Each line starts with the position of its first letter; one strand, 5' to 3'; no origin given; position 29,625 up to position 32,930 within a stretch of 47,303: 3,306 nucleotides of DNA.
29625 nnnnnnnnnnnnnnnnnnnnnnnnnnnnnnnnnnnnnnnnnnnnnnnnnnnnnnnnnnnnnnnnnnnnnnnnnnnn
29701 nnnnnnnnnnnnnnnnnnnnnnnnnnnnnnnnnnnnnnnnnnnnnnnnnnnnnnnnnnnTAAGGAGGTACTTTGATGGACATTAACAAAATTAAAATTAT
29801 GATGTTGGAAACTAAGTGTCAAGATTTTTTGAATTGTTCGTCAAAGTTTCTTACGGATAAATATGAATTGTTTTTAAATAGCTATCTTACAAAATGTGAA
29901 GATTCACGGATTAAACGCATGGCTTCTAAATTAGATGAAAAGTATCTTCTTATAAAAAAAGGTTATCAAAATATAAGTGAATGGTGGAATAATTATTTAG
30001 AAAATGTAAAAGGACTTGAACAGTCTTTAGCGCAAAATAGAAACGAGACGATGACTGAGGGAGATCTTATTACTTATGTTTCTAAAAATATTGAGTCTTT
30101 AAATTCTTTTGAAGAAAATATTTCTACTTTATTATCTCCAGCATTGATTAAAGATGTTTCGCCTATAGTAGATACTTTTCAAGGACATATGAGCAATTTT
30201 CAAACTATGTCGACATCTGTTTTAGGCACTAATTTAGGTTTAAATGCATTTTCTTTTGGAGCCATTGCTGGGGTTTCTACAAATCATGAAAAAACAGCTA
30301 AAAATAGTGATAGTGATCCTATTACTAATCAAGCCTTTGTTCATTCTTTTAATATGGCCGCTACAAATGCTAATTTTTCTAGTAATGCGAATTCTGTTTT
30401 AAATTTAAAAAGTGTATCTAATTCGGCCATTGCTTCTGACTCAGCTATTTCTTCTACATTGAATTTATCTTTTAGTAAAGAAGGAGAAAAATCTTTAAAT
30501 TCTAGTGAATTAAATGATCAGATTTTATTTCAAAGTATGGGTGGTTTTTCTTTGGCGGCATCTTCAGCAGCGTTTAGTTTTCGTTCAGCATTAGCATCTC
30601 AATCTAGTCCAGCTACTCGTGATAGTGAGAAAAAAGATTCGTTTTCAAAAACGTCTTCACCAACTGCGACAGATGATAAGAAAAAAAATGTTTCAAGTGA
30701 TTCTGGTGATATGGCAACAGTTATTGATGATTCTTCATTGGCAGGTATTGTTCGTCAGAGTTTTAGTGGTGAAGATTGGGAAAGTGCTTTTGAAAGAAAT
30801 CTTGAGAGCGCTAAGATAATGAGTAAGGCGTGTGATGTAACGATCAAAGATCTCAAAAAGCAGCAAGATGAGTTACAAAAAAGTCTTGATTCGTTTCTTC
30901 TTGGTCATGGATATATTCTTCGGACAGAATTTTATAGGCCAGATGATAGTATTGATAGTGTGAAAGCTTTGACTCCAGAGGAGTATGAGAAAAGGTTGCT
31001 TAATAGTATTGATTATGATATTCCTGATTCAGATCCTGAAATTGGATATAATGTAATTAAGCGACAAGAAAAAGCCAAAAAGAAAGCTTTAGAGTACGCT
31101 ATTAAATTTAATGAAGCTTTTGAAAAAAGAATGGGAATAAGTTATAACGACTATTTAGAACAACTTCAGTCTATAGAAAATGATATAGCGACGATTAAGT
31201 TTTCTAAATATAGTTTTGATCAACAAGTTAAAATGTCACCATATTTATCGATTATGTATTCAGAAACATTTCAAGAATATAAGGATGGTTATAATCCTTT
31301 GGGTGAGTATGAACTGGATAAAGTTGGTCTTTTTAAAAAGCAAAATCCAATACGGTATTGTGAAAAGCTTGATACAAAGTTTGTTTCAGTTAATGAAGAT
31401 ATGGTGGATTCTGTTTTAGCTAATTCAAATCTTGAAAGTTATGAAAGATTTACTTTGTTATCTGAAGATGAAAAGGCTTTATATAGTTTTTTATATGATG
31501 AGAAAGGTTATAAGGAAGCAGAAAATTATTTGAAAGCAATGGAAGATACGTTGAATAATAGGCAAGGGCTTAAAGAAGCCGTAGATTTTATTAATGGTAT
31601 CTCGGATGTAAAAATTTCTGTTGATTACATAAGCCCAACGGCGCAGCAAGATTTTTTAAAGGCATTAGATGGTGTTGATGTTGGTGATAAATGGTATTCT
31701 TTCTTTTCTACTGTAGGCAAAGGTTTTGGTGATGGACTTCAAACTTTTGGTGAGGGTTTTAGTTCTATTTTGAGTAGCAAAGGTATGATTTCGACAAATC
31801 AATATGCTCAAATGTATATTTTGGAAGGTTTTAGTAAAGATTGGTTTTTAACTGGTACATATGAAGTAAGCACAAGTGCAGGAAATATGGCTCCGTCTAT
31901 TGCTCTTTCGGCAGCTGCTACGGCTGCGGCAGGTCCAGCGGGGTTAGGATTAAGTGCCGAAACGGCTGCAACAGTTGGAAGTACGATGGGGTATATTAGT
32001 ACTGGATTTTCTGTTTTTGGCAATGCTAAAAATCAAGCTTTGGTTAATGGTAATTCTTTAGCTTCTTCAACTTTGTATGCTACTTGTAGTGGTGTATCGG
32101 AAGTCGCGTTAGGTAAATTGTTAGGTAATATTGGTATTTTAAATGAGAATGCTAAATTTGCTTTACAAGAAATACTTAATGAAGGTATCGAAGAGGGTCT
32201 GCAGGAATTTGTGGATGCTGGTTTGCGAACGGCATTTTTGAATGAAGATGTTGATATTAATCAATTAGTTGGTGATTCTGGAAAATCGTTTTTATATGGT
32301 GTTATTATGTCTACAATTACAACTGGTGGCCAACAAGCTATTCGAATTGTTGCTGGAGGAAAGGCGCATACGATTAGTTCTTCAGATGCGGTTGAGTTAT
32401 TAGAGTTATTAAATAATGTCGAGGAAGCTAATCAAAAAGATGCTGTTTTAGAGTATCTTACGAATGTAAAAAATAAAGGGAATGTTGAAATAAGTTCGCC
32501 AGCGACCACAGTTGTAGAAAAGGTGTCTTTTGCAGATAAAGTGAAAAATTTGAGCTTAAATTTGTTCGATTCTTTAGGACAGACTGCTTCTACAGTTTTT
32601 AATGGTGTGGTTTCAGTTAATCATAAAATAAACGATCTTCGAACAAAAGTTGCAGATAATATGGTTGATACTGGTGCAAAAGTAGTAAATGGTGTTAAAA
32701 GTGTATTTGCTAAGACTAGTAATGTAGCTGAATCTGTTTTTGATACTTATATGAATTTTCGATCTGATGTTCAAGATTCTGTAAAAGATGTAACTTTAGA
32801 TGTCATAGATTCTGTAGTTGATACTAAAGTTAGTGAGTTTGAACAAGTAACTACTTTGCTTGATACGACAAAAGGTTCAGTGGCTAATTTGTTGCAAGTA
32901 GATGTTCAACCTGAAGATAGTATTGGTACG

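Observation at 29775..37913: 2713-aa multidomain protein in the effector position of a T7SSb locus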

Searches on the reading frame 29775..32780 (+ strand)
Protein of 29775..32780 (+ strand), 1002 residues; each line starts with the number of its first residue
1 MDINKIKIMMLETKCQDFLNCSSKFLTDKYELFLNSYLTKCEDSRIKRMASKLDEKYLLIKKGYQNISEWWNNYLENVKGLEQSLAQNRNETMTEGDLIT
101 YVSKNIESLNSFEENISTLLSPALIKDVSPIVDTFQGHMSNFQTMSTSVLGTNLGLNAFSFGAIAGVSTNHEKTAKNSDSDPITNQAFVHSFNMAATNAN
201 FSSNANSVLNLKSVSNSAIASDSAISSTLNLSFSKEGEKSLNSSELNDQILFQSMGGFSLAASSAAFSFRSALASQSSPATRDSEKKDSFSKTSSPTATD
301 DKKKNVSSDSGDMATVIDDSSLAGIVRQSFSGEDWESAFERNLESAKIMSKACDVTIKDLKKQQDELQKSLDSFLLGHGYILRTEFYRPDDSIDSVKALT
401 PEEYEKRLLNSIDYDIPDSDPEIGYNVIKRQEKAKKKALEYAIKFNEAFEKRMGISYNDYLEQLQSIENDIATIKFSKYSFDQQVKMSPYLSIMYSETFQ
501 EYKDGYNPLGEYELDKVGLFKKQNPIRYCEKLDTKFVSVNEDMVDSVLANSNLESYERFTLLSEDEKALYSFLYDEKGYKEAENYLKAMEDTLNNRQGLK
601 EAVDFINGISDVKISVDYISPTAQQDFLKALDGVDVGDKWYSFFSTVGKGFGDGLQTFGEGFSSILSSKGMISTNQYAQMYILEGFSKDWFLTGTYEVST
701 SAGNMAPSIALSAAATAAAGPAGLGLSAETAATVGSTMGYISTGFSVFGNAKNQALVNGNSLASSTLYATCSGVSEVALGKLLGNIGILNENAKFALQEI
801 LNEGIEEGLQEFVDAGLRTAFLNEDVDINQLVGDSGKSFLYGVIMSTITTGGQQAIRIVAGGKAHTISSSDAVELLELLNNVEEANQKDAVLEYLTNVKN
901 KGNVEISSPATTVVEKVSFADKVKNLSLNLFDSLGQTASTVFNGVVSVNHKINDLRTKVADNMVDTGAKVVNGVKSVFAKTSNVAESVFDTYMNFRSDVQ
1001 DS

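Call 29: search_protein_representatives(alignment_id=A1)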
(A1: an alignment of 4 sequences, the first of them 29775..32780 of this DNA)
Query: 4 sequences, 1000 profile positions. Proteins with E-value up to 0.001 (for the whole library): 683; up to 1e-10: 413; up to 1e-30: 137. The best 150 are listed.
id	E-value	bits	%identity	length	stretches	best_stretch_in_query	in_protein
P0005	2.4e-240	817.0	-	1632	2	1-982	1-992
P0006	1.9e-192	658.3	-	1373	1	330-915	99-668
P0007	8.4e-174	596.6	-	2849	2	1-723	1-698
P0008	5.1e-133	461.6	-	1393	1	324-925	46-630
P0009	5.0e-100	352.4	-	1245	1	312-905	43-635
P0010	5.3e-97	342.4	-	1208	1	295-944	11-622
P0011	8.3e-89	315.3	-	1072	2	643-964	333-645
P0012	5.5e-85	302.6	-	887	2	643-928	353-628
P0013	2.3e-82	294.0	-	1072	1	276-876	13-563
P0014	1.0e-81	291.8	-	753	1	330-855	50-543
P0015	4.4e-80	286.4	-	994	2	453-890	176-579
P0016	6.0e-77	276.0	-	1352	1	422-936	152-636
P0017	1.5e-74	268.1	-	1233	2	665-973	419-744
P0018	3.8e-73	263.4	-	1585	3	665-962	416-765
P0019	4.2e-73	263.3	-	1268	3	659-950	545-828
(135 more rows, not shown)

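Call 33: search_protein_families(library=pfam, alignment_id=A2, max_evalue=0.001)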
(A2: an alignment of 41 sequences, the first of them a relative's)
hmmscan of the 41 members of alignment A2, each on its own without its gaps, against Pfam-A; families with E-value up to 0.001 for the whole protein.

A. member 1, P0005 (1632 aa): 0 families

B. families by the number of members that match (of 41 scanned): 8 families
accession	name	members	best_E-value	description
PF03496.20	ADPrib_exo_Tox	3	2.6e-26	ADP-ribosyltransferase exoenzyme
PF00149.33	Metallophos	2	5.4e-12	Calcineurin-like phosphoesterase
PF06135.17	IreB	2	8.9e-06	IreB regulatory phosphoprotein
PF14436.11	EndoU_bacteria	1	6.6e-11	Bacterial EndoU nuclease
PF12850.12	Metallophos_2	1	3e-06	Calcineurin-like phosphoesterase superfamily domain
PF01841.26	Transglut_core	1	0.00021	Transglutaminase-like superfamily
PF04760.21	IF2_N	1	0.00023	Translation initiation factor IF-2, N-terminal region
PF23768.1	DUF7167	1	0.00058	Domain of unknown function (DUF7167)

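Call 75: predict_structure(alignment_id=A7)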
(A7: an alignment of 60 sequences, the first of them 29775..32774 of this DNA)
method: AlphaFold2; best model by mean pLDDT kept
length: 1000 residues; sequences in the alignment: 60
mean_pLDDT: 68.1   pTM: 0.58
mean pLDDT of the five models: 68.1, 66.5, 63.8, 62.3, 61.1
residues with pLDDT >= 90: 234; 70-90: 355; 50-70: 95; < 50: 316
segments of 3 or more residues with pLDDT < 50: 1-5, 113-129, 139-327, 852-854, 902-1000
pLDDT, mean of each block of 10 residues (from residue 1): 56 89 87 88 87 85 86 84 67 66 69 47 41 50 39 27 27 27 30 24 26 27 27 28 32 30 34 37 38 36 39 45 49 77 85 88 91 91 85 83 90 90 89 94 96 94 87 88 92 91 89 61 86 77 85 92 96 94 96 96 95 95 94 86 89 94 87 95 89 88 88 80 76 81 91 89 87 86 71 63 80 82 73 76 74 54 64 67 69 74 38 31 36 35 34 43 37 39 36 35
secondary structure, 60 per line:
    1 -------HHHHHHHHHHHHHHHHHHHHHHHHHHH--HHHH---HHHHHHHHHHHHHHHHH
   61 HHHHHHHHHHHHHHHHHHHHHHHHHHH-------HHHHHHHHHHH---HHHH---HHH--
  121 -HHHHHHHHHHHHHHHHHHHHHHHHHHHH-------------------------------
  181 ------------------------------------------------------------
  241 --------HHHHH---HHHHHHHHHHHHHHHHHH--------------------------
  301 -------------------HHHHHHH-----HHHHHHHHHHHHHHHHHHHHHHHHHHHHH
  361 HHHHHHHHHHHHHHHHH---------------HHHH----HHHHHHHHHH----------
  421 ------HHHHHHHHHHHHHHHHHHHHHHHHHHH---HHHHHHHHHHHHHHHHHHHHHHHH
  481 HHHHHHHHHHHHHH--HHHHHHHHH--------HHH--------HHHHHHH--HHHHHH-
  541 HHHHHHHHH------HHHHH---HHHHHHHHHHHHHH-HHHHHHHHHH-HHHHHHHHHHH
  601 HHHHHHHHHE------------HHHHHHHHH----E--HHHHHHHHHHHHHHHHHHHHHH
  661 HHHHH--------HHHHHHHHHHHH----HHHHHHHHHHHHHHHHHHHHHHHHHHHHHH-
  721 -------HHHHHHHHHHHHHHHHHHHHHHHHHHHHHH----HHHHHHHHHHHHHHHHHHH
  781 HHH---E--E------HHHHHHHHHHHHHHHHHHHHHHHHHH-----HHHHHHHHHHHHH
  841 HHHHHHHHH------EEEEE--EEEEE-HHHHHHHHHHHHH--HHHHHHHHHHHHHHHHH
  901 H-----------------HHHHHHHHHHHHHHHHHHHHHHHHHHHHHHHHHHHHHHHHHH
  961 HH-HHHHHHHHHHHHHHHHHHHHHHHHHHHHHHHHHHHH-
elements in order (helices of 4 or more, strands of 3 or more residues): H8-34 H37-40 H44-87 H95-105 H109-112 H122-149 H249-253 H257-274 H320-326 H332-377 H393-396 H401-410 H427-453 H457-494 H497-505 H525-531 H534-539 H541-549 H556-560 H564-577 H579-588 H590-609 H623-631 H639-665 H674-685 H690-719 H728-757 H762-783 H797-822 H828-849 E856-860 E863-867 H869-881 H884-901 H919-962 H964-999

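Call 79: fold_search(model_id=the predicted structure, library=pdb)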
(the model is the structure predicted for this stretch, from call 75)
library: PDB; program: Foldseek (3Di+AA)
matches with E <= 10: 103; with E <= 0.001: 0
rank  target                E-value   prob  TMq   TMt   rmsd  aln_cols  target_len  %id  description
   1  7p7e_L                1.0e-01  0.35  0.11  0.16  32.7       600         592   11  Complex I from E. coli, DDM/LMNG-purified, Apo, Resting state (released 2022-09-21)
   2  5mpb_N                1.4e-01  0.09  0.07  0.07  33.6       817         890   10  26S proteasome in presence of AMP-PNP (s3) (released 2017-03-08)
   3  9e8o_U                2.4e-01  0.10  0.08  0.09  33.2       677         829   14  Nub1/Fat10-processing human 26S proteasome bound to Txnl1 with Rpt2 at top of spiral staircase and partially unfolded  (released 2024-12-04)
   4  4ady_A                3.6e-01  0.10  0.08  0.09  29.9       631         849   11  Crystal structure of 26S proteasome subunit Rpn2 (released 2012-03-14)
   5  3icq_T                7.6e-01  0.08  0.09  0.09  29.8       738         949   12  Karyopherin nuclear state (released 2009-08-25)
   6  6nc6_A                8.9e-01  0.10  0.09  0.15  29.5       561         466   10  Lipid II flippase MurJ, inward closed conformation (released 2019-04-17)
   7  7usw_A                1.0e+00  0.07  0.08  0.11  33.0       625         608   11  Structure of Expanded C. elegans TMC-1 complex (released 2022-10-19)
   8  9g33_UJ               1.3e+00  0.04  0.06  0.05  44.2       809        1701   10  Stalled 90S - Utp23-Krr1-deltaC3 (released 2025-06-18)
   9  9rsj_A                1.7e+00  0.06  0.08  0.14  28.2       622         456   11  Cryo-EM structure of MATE transporter NorM-VC in complex with doxorubicin (released 2025-11-26)
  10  9y6s_7K               1.9e+00  0.03  0.06  0.05  78.1       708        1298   12  96-nm repeat of the Leishmania tarentolae doublet microtubule (released 2025-12-17)
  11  7ay1_A                2.3e+00  0.03  0.08  0.08  31.0       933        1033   10  Cryo-EM structure of USP1-UAF1 bound to mono-ubiquitinated FANCD2, and FANCI (released 2021-03-24)
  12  9o8f_C                2.4e+00  0.03  0.08  0.08  34.4       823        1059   10  Cryo-EM structure of primidone-bound rabbit TRPM3 having 2 resting and 2 activated subunits (para position) at 18 degr (released 2025-12-17)
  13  7k36_I                2.4e+00  0.02  0.07  0.09  31.6       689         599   10  Cryo-EM structure of STRIPAK complex (released 2021-03-10)
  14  3mzv_A                2.6e+00  0.09  0.08  0.21  20.2       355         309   11  Crystal structure of a decaprenyl diphosphate synthase from Rhodobacter capsulatus (released 2010-06-09)
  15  8e9h_M                2.8e+00  0.07  0.10  0.16  23.4       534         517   12  Mycobacterial respiratory complex I, fully-inserted quinone (released 2022-10-12)
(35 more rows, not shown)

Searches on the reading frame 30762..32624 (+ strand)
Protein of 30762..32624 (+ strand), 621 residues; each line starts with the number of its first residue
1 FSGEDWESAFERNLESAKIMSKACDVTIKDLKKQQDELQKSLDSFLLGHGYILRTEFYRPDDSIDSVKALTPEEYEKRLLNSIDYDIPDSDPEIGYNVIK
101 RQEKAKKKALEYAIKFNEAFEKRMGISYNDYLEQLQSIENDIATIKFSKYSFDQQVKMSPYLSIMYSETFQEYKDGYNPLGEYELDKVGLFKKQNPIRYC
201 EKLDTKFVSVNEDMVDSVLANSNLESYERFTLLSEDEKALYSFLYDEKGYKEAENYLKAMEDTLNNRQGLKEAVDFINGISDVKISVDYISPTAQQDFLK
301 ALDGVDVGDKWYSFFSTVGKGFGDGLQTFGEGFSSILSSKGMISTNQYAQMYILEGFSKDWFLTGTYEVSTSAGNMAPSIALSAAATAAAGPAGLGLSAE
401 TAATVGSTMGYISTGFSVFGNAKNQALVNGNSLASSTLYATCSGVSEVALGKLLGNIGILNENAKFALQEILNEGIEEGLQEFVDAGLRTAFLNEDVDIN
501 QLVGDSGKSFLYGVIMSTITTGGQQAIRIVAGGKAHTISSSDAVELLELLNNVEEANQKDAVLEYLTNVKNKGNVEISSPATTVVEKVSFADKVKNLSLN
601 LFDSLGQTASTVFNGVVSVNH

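Call 105: search_protein_families(library=phrogs, proteins=[window:30762-32624:+], max_evalue=0.001)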
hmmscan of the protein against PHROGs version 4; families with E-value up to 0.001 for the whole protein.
window:30762-32624:+ (621 aa): 0 families
